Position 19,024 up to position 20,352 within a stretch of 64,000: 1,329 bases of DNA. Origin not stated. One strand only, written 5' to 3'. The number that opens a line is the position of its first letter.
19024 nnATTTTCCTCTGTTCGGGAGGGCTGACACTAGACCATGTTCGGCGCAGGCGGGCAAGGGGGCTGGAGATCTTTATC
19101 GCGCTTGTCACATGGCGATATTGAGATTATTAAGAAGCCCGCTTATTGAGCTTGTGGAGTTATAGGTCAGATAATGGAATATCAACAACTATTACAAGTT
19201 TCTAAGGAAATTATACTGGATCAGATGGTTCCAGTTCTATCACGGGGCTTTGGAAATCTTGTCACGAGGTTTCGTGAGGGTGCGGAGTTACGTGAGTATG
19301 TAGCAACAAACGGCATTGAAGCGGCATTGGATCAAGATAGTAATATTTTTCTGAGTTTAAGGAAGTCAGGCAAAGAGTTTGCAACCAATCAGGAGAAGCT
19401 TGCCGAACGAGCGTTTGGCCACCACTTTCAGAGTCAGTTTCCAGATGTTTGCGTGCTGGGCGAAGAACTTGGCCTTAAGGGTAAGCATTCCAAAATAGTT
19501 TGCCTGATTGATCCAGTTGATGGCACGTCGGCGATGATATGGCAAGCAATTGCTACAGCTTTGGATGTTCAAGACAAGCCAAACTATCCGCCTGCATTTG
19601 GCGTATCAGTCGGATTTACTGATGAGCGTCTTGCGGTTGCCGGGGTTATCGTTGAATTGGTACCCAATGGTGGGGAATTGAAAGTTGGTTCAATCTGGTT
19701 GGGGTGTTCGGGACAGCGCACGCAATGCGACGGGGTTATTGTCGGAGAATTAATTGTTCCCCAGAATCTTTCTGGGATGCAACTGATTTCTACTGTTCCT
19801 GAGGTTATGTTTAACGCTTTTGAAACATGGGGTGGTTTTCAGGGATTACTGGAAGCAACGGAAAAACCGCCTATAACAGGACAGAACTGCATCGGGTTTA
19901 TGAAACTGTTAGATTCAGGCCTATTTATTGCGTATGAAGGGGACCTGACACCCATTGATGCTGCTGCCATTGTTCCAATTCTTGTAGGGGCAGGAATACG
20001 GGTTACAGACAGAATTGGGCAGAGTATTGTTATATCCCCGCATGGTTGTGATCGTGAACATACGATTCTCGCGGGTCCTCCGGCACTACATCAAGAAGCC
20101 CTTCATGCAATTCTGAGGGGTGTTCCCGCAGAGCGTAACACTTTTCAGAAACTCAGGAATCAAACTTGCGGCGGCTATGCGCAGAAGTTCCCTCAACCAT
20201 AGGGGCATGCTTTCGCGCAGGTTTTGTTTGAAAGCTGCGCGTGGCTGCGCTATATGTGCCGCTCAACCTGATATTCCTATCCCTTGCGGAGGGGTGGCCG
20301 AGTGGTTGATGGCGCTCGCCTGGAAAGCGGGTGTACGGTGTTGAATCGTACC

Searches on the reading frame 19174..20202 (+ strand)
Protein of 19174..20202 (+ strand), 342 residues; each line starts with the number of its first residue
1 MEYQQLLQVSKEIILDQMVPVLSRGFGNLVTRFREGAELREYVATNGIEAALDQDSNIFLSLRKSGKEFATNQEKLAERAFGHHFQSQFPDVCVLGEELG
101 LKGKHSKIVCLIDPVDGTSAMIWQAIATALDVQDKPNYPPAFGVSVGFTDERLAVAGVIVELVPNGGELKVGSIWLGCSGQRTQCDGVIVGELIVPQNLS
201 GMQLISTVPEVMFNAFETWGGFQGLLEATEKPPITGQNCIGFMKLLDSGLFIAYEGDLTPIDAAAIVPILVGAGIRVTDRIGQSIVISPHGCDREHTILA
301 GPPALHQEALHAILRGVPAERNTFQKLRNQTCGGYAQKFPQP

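Call 34: search_protein_families(library=pfam, proteins=[window:19174-20202:+], max_evalue=0.001)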
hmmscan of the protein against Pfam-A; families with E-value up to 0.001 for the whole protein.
window:19174-20202:+ (342 aa): 1 family
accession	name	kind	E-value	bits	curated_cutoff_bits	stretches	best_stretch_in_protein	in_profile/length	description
PF00459.30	Inositol_P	-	1.1e-17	64.9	27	1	48-313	20-265/271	Inositol monophosphatase family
